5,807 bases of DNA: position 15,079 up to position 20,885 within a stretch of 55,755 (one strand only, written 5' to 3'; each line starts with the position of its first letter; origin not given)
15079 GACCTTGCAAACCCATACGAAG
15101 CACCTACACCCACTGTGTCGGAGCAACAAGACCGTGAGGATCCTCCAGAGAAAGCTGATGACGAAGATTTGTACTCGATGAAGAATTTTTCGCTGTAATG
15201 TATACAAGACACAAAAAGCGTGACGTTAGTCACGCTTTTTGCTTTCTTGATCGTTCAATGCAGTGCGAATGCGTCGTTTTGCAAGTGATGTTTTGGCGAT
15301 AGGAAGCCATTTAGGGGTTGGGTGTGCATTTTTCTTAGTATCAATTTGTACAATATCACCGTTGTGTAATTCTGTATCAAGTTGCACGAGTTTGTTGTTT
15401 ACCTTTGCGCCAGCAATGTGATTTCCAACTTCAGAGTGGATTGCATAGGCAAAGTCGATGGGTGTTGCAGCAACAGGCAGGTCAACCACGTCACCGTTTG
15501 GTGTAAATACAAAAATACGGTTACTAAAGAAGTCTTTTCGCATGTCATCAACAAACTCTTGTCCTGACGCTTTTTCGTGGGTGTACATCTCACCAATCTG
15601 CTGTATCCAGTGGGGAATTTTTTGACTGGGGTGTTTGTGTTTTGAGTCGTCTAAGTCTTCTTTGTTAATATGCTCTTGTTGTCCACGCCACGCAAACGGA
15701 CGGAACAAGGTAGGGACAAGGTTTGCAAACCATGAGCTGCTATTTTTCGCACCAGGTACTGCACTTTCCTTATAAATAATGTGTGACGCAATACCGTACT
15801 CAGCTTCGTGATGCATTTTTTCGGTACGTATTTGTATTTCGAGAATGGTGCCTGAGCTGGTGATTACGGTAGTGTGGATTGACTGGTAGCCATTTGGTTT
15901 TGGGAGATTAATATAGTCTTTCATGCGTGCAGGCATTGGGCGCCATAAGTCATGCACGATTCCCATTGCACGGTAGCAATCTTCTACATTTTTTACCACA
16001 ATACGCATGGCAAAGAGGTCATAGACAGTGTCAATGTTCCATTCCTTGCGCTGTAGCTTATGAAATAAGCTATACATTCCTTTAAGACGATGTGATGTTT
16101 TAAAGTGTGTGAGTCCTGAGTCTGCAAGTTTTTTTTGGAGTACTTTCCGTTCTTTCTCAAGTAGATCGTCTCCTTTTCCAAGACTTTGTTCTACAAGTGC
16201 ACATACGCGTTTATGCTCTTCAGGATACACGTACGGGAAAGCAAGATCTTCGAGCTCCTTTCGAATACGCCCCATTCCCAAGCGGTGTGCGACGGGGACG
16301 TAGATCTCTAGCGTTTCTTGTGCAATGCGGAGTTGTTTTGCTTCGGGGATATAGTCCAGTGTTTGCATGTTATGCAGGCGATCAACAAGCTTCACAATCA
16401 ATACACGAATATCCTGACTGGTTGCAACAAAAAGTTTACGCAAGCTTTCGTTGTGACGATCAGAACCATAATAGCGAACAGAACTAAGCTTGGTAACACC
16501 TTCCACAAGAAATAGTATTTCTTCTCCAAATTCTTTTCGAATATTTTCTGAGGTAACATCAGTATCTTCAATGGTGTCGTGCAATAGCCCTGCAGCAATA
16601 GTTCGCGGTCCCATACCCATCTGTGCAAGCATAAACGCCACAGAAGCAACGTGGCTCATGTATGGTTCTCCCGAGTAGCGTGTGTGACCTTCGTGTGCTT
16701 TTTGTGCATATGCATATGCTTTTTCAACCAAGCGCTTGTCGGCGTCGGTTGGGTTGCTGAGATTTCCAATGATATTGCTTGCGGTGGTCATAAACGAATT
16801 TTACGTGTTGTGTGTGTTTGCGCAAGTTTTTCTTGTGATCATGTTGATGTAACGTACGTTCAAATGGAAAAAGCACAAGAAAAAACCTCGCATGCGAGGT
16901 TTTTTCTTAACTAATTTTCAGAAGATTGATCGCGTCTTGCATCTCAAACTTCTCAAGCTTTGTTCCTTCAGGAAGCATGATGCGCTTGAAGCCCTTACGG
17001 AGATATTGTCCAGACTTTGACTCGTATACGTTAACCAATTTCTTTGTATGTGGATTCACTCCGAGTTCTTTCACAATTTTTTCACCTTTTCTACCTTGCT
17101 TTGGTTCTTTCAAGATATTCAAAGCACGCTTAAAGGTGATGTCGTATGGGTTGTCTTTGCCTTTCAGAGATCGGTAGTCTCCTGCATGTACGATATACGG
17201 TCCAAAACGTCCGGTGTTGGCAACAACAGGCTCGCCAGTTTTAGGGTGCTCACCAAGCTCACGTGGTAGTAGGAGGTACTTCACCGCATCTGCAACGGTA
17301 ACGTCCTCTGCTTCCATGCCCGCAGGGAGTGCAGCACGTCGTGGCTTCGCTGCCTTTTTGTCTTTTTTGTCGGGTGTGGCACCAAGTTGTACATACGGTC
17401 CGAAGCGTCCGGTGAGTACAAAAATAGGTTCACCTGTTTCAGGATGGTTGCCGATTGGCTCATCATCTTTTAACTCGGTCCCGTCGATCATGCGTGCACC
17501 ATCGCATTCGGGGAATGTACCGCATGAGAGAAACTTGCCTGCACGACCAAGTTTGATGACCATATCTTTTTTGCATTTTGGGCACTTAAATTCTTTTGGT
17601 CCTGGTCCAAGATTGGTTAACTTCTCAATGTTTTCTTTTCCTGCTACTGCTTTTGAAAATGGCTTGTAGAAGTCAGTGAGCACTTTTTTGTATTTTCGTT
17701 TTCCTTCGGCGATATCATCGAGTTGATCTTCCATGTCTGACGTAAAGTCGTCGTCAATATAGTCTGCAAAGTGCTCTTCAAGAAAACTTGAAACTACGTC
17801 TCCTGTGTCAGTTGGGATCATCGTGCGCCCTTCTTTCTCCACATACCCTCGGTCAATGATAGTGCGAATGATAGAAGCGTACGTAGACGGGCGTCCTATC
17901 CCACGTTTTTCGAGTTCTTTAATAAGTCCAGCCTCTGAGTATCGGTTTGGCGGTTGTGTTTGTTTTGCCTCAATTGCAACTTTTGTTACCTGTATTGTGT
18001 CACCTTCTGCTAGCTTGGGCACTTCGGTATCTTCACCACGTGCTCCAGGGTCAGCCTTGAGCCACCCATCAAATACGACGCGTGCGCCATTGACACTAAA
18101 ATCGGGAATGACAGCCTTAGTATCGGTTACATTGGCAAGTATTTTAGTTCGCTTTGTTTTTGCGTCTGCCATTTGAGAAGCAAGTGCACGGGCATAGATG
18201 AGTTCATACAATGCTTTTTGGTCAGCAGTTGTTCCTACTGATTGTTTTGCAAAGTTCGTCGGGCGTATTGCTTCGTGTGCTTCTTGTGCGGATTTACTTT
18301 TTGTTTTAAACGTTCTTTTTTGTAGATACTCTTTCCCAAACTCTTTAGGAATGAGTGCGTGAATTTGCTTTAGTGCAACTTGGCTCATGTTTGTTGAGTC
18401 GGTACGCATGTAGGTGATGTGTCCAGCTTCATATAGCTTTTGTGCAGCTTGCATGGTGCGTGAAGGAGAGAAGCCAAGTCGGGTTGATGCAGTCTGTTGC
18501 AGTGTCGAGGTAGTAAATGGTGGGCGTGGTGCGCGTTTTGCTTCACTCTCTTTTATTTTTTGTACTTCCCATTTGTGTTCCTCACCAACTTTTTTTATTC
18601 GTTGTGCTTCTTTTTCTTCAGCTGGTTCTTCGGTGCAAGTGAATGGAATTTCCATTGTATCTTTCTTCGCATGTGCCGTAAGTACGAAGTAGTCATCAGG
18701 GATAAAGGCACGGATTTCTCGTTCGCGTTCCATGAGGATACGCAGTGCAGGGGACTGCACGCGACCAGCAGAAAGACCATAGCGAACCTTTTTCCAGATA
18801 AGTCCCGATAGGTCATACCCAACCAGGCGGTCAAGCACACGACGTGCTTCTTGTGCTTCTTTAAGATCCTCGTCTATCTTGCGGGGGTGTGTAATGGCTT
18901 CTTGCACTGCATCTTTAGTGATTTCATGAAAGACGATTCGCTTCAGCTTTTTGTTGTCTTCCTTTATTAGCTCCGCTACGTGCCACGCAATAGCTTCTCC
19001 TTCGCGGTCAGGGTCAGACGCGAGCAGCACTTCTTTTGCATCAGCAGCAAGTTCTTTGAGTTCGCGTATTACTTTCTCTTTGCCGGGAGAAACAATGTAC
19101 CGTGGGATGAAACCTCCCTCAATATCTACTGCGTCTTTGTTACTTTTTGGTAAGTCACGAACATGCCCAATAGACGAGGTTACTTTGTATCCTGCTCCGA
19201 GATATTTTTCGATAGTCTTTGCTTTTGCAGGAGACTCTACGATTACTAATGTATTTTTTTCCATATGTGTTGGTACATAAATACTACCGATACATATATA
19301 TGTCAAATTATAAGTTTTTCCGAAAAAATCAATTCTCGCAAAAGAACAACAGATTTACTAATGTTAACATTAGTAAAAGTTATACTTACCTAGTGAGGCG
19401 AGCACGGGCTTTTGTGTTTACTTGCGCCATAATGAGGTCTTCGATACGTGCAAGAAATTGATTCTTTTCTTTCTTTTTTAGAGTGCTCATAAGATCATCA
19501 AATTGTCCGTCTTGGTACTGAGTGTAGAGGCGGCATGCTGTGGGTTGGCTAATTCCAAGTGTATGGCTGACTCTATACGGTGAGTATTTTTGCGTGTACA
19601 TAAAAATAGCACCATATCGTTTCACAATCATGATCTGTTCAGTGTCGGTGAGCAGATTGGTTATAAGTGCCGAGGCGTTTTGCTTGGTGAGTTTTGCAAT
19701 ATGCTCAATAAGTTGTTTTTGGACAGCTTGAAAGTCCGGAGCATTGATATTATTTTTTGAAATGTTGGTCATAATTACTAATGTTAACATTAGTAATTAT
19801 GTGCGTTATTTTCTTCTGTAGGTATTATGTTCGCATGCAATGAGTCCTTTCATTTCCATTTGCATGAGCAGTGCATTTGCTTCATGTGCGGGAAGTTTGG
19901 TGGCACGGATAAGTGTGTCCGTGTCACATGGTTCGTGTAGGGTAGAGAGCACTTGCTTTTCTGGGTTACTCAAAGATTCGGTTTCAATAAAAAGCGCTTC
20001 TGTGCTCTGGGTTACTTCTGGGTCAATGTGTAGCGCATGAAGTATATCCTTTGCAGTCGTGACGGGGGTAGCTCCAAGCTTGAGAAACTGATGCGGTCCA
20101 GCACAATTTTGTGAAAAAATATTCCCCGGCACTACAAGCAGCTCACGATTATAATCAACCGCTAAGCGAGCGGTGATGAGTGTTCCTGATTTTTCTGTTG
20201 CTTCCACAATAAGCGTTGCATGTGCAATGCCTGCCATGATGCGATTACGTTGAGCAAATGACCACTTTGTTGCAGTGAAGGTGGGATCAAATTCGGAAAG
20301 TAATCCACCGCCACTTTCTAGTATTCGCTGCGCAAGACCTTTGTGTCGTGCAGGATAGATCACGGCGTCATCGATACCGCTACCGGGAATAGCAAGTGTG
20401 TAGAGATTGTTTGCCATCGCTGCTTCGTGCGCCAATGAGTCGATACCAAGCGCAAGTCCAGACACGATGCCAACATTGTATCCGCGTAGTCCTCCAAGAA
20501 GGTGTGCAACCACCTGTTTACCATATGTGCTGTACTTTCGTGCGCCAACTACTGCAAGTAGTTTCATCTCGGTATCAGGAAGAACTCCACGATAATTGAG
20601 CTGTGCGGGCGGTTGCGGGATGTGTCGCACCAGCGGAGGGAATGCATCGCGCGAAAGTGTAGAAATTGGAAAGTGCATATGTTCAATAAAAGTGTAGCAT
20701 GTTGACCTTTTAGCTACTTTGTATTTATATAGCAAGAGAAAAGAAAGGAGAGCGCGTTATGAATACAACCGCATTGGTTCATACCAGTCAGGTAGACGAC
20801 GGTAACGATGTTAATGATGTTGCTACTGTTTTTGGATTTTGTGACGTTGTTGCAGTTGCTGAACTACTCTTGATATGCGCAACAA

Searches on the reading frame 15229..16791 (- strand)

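Call 23: search_protein_families(library=pfam, proteins=[window:15229-16791:-], max_evalue=0.001)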
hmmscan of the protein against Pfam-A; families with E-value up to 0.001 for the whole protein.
window:15229-16791:- (521 aa): 4 families
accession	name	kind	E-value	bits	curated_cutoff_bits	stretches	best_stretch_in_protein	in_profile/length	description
PF13328.12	HD_4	-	8.9e-44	149.4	27.2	1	25-173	1-155/156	HD domain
PF04607.23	RelA_SpoT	-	8.7e-40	136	27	1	234-343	1-111/113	Region found in RelA / SpoT proteins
PF02824.27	TGS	-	4.1e-22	78.4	22.2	1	426-483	1-58/60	TGS domain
PF01966.28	HD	-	5.6e-10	40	22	1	45-142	2-116/116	HD domain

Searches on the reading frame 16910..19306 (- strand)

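Call 23: search_protein_families(library=pfam, proteins=[window:16910-19306:-], max_evalue=0.001)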
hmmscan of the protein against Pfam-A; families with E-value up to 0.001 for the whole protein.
window:16910-19306:- (799 aa): 4 families
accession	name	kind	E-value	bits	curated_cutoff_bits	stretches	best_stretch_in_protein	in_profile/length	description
PF01131.25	Topoisom_bac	-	2.8e-125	419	35.1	1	144-543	2-410/411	DNA topoisomerase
PF13368.11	Toprim_C_rpt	-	6.8e-37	125.6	22.3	2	687-742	1-56/57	Topoisomerase C-terminal repeat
PF01751.28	Toprim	-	6.8e-24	84.3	23.1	1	19-129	1-96/96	Toprim domain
PF01396.24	Zn_ribbon_Top1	-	1.6e-11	44.3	32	1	574-605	3-34/39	Topoisomerase DNA binding C4 zinc finger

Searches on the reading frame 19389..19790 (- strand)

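Call 23: search_protein_families(library=pfam, proteins=[window:19389-19790:-], max_evalue=0.001)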
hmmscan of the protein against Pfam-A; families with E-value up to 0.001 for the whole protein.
window:19389-19790:- (134 aa): 1 family
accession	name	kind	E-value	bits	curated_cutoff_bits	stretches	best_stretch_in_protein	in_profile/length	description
PF13384.12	HTH_23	-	0.00093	19.4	24.6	0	57-99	6-48/50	Homeodomain-like domain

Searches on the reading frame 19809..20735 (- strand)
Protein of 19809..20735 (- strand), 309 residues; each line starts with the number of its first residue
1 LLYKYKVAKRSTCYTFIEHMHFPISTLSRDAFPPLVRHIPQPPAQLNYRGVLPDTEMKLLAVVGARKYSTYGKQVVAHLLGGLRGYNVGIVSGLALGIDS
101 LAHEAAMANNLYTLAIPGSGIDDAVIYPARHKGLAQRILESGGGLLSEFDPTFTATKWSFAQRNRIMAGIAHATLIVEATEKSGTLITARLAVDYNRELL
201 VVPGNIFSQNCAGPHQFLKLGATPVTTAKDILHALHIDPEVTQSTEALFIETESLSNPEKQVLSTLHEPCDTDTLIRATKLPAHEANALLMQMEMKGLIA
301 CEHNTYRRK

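Call 23: search_protein_families(library=pfam, proteins=[window:19809-20735:-], max_evalue=0.001)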
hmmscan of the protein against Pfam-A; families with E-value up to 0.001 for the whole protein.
window:19809-20735:- (309 aa): 2 families
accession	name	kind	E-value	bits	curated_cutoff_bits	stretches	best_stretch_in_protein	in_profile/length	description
PF02481.21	DNA_processg_A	-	5.3e-63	212.5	29.6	1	18-226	3-211/212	DNA recombination-mediator protein A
PF17782.7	DprA_WH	-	9.1e-10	38.9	22.9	1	252-300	7-56/61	DprA winged helix domain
